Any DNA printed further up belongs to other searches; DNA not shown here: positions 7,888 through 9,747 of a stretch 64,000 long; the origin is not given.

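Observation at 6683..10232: Overlapping radical SAM / HpaB-like monooxygenase / ligase-fragment operon just upstream of pyp, with no TAL or full-length pCL nearby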

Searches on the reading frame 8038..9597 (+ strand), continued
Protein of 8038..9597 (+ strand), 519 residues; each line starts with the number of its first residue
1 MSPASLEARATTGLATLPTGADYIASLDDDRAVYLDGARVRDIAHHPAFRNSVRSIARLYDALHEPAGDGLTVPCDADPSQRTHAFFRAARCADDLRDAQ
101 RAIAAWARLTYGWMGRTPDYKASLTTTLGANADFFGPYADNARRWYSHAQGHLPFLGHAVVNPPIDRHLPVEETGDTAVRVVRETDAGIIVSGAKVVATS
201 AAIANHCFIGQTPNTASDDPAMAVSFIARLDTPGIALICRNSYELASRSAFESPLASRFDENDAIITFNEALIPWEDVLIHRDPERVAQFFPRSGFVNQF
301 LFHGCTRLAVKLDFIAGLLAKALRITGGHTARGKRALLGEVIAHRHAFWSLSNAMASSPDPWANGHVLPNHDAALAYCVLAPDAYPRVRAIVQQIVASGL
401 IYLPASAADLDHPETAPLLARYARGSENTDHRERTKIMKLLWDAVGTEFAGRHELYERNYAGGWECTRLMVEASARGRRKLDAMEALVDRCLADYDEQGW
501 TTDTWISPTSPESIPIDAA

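Call 51: search_protein_families(library=pfam, proteins=[L036:11788-12786:+, L031:4496-5200:-, L031:5805-6281:-, L031:2408-4165:-, L031:9636-11486:-, L037:3412-3750:+, L032:9576-10106:-], max_evalue=1)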
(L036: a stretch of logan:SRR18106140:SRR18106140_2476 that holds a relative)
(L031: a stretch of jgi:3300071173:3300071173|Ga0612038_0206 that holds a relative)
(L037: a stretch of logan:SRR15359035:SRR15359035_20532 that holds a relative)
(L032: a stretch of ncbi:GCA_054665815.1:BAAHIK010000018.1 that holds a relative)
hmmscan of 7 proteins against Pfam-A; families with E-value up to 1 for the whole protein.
L036:11788-12786:+ (332 aa): 1 family
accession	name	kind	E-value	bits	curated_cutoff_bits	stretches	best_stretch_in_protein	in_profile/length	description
PF00501.34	AMP-binding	-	0.00015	21.1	29.9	1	82-127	37-82/384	AMP-binding enzyme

L031:4496-5200:- (234 aa): 0 families

L031:5805-6281:- (158 aa): 9 families
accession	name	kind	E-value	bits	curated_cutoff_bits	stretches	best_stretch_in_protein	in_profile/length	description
PF11453.13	DUF2950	-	0.0063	16.1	20.2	1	75-130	100-153/274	Protein of unknown function (DUF2950)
PF23762.1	SHCBP_N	-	0.0084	16.3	27.1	1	35-97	139-202/229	SHCBP N-terminal domain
PF03259.23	Robl_LC7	-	0.036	14.3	23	0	83-113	32-62/91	Roadblock/LC7 domain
PF09537.16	DUF2383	-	0.048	14.2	30.8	0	89-134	40-85/111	Domain of unknown function (DUF2383)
PF03573.19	OprD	-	0.061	12.8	25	1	98-155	222-278/394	outer membrane porin, OprD family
PF13851.11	GAS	-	0.062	13.1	32.3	1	44-130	37-121/200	Growth-arrest specific micro-tubule binding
PF17852.6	Dynein_AAA_lid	-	0.17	12.4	23.1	0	76-116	16-56/126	Dynein heavy chain AAA lid domain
PF24610.1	DUF7623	-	0.19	12.3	27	1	97-132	22-57/64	Domain of unknown function (DUF7623)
PF13093.11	FTA4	-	0.19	12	24.8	1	4-86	67-151/199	Kinetochore complex Fta4 of Sim4 subunit, or CENP-50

L031:2408-4165:- (585 aa): 0 families

L031:9636-11486:- (616 aa): 1 family
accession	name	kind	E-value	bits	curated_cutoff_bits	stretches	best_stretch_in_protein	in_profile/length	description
PF06119.19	NIDO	-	0.0031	18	25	1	386-417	82-116/186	Nidogen-like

L037:3412-3750:+ (112 aa): 0 families

L032:9576-10106:- (176 aa): 0 families

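Call 54: search_protein_families(library=ncbifam, proteins=[L036:11788-12786:+, L031:4496-5200:-], max_evalue=1)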
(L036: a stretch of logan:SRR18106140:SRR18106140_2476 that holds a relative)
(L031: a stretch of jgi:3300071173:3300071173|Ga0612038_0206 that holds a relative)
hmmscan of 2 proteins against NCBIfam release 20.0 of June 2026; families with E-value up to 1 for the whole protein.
L036:11788-12786:+ (332 aa): 4 families
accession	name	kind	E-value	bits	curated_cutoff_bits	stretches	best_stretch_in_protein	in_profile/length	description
TIGR03089.2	TIGR03089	equivalog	0.00016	21.7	85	1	85-278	48-217/230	TIGR03089 family protein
NF004114.0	PRK05605.1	equivalog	0.0083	14.5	766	1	83-112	76-105/575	long-chain-fatty-acid--CoA ligase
NF006754.0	PRK09274.1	equivalog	0.044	11.9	478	1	81-123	56-98/555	fatty acid CoA ligase family protein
NF058661.1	cispen_AMP_AmcH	equivalog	0.067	11.6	370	1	80-154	31-102/458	adenylate-forming 2-oxoglutaryl-ACP ligase AmcH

L031:4496-5200:- (234 aa): 0 families
